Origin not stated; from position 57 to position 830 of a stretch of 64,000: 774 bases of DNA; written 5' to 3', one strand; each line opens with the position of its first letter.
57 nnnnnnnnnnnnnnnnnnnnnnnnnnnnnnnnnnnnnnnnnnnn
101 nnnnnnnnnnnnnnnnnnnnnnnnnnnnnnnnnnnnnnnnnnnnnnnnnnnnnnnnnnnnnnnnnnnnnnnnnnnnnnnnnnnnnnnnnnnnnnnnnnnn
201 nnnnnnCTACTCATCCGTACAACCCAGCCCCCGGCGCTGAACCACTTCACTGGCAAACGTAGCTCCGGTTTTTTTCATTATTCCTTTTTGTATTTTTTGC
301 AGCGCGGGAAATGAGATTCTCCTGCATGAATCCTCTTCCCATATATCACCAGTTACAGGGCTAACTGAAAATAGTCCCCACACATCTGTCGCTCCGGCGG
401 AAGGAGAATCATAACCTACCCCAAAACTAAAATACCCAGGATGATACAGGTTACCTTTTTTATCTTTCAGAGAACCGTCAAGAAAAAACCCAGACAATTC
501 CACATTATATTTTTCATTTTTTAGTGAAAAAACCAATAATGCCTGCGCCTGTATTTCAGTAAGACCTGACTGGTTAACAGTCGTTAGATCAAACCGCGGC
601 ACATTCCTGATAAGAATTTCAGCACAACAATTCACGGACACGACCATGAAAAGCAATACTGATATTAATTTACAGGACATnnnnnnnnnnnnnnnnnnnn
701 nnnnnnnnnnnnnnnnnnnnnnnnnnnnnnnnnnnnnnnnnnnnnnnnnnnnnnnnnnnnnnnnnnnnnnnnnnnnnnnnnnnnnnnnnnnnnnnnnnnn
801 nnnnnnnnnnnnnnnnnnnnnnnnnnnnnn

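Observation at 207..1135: AT-rich candidate effector-immunity pair: FlgJ-like glucosaminidase plus overlapping signal-peptide protein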

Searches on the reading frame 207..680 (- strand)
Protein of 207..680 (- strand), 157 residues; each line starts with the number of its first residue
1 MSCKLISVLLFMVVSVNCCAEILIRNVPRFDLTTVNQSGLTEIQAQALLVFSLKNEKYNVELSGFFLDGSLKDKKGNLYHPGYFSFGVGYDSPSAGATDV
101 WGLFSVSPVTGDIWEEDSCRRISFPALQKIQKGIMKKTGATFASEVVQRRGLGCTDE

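Call 5: search_protein_families(proteins=[window:207-680:-], library=ncbifam, max_evalue=1)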
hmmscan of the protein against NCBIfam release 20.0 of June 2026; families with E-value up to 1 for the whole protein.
window:207-680:- (157 aa): 0 families
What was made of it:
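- The NCBIfam library gave no hit for the immunity protein (call 5).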

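Call 7: search_solved_structures(query=window:207-680:-, max_evalue=10, show_alignments=2)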
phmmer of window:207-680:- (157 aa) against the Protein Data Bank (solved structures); distinct sequences matched with E-value up to 10: 2.
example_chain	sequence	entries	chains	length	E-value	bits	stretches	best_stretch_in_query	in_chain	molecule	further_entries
4kt3_B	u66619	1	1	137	4.7e-36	127.3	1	34-157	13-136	Putative lipoprotein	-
7exk_A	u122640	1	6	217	0.35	14.1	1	75-101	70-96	Glycoside hydrolase family 61 protein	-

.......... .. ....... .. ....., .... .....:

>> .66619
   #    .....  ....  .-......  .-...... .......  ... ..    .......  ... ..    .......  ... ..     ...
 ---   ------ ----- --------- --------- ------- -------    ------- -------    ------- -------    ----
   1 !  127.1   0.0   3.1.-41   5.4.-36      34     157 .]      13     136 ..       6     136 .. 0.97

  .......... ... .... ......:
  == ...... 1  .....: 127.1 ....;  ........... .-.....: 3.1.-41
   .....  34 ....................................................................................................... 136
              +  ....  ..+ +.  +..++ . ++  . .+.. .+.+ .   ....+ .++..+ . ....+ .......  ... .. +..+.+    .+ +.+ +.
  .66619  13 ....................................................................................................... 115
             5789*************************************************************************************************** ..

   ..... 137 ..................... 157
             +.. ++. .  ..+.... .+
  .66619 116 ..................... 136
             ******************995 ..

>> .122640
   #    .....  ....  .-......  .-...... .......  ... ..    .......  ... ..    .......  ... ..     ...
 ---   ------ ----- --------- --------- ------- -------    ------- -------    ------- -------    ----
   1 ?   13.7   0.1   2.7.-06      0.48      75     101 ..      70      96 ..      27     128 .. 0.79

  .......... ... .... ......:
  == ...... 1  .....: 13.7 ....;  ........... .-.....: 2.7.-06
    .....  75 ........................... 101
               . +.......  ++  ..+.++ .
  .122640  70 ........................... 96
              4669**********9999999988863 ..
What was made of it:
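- On Tgi2 (Pfam PF21576, T6SS_Tgi2PP): phmmer E 4.7e-36 over residues 34-157 (call 7).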

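Call 35: profile_search(protein=window:207-680:-)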
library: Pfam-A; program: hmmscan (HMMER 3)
A. the first sequence (157 residues): domains with independent E <= 10: 1; with E <= 0.001: 1
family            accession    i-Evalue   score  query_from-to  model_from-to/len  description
T6SS_Tgi2PP       PF21576.2     1.4e-13    51.5      39-143         1-99/102  T6SS, Immunity protein Tgi2PP
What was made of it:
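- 207..680 (-): tgi2-family immunity gene (157 aa). The predicted Sec signal peptide covers residues 1-20 (nt 621-680). The mature domain covers residues 34-157. Cys119 and Cys154 are conserved. Pfam T6SS_Tgi2PP PF21576 at 1.4e-13 (call 35).
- On Tgi2 (Pfam PF21576, T6SS_Tgi2PP): Pfam PF21576 at 1.4e-13 (call 35).
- Immunity protein: It matches 4KT3_B at E 4.7e-36 (call 7) and Pfam T6SS_Tgi2PP at 1.4e-13 (call 35). It has a dedicated inhibitor homologous to a crystallised immunity protein (calls 7, 35).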

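Call 40: search_protein_families(proteins=[window:207-680:-], library=padloc, max_evalue=0.01)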
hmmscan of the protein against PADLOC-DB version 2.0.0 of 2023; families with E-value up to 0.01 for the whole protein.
window:207-680:- (157 aa): 0 families
